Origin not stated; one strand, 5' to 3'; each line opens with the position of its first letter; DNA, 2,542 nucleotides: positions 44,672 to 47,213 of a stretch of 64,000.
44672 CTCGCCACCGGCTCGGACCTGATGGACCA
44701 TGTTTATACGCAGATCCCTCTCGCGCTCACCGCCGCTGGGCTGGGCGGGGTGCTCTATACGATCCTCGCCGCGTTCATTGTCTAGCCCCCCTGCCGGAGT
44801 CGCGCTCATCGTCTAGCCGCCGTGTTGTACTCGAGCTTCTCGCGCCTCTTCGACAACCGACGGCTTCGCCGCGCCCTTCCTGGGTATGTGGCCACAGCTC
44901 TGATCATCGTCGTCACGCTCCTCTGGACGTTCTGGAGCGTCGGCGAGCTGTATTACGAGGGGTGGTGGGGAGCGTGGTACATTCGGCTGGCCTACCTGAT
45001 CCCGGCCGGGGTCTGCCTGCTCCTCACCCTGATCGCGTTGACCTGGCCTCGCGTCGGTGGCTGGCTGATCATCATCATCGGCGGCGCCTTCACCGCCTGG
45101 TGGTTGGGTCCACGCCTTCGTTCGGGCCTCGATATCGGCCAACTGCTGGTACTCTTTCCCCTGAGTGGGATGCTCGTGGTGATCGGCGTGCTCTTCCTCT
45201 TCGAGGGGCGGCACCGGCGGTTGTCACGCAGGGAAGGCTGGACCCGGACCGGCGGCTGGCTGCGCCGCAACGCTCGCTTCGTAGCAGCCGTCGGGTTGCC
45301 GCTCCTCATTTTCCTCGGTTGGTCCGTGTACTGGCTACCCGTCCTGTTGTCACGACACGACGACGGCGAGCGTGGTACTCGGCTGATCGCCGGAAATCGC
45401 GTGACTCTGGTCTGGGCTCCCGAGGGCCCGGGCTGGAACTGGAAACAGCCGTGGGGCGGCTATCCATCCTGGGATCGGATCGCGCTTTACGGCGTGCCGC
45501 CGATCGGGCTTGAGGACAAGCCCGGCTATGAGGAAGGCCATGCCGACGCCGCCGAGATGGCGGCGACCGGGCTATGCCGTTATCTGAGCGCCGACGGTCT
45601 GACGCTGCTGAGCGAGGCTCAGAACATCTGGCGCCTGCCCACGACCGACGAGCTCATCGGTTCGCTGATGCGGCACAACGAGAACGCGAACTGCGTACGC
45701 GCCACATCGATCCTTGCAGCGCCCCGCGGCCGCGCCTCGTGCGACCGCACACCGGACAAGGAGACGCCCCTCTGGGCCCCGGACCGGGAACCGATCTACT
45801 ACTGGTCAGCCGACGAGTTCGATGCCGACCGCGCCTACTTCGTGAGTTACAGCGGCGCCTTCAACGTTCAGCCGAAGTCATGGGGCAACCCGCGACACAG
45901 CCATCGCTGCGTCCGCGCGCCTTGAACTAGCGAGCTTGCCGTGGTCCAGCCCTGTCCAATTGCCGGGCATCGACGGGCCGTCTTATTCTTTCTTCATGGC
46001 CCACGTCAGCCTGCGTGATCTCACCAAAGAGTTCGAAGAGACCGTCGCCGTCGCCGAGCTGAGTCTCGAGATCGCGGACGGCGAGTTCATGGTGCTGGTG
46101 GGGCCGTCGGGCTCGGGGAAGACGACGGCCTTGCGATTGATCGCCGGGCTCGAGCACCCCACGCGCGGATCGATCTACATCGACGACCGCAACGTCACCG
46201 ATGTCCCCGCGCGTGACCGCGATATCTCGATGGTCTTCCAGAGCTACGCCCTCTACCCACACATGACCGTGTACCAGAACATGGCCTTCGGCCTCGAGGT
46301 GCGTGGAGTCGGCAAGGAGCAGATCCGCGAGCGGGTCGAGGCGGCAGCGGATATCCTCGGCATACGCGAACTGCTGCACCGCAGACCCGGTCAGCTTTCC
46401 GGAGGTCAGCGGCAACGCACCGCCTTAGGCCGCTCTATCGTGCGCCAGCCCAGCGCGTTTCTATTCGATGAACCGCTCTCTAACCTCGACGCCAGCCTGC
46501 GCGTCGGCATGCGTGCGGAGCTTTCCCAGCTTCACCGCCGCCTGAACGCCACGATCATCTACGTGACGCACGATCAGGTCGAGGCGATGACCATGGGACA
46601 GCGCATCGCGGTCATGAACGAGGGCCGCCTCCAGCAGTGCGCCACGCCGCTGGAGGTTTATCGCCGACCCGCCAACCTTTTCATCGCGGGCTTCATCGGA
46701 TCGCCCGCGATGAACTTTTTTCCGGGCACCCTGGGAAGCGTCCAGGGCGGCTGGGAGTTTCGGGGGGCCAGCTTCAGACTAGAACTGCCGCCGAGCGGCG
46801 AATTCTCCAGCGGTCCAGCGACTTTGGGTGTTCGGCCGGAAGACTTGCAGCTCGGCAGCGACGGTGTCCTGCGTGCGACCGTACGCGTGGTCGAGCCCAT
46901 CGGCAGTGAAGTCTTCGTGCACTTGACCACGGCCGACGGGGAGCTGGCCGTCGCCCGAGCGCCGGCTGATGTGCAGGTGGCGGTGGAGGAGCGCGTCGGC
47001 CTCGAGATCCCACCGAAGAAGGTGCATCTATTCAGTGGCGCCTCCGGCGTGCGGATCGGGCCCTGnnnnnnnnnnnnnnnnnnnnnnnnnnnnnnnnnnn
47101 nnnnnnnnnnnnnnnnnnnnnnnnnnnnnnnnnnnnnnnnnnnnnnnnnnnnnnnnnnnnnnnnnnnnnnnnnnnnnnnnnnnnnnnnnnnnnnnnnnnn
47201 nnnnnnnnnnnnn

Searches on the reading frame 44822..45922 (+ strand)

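Call 9: search_protein_families(library=pfam, proteins=[window:44822-45922:+], max_evalue=0.01)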
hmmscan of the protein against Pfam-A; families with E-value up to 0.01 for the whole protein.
window:44822-45922:+ (367 aa): 2 families
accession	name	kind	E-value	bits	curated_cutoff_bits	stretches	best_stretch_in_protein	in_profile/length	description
PF24709.1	DUF7670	-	1.7e-08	35.2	29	1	18-133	6-114/118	Domain of unknown function (DUF7670)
PF07603.17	Lcl_C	-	7.4e-06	26.7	34.9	1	247-365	26-117/117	Lcl C-terminal domain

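Call 46: search_protein_families(library=ncbifam, proteins=[window:44822-45922:+], max_evalue=0.001)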
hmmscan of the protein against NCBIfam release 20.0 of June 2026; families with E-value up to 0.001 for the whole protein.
window:44822-45922:+ (367 aa): 0 families

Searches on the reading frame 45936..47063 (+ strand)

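Call 9: search_protein_families(library=pfam, proteins=[window:45936-47063:+], max_evalue=0.01)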
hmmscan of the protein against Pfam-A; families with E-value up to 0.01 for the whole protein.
window:45936-47063:+ (376 aa): 11 families
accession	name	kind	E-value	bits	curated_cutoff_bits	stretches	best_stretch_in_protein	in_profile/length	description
PF00005.33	ABC_tran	-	8.1e-33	114.4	25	1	41-181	3-136/137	ABC transporter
PF08402.16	TOBE_2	-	1.5e-13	51.1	21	1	297-366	1-76/76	TOBE domain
PF17912.7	OB_MalK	-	2.3e-09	38.4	27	1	255-304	1-53/53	MalK OB fold domain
PF03459.23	TOBE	-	3.7e-06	27.5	22.3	1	310-365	5-64/64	TOBE domain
PF13304.12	AAA_21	-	2.3e-05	25.1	27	1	51-72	1-22/304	AAA domain, putative AbiEii toxin, Type IV TA system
PF13401.12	AAA_22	-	0.00046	20.9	27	1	50-93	6-33/130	AAA domain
PF17850.7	CysA_C_terminal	-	0.001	20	29.7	1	260-306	1-43/43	CysA C-terminal regulatory domain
PF02463.25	SMC_N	-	0.0011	18.9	40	0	92-224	118-211/220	RecF/RecN/SMC N terminal domain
PF25199.1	nSTAND_NTPase5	-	0.0037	17.5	34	1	44-70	36-62/145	Novel STAND NTPase 5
PF13191.12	AAA_16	-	0.0082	17.1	32.6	0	46-70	19-45/167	AAA ATPase domain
PF13604.12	AAA_30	-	0.0087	16.2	27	0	50-71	19-40/191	AAA domain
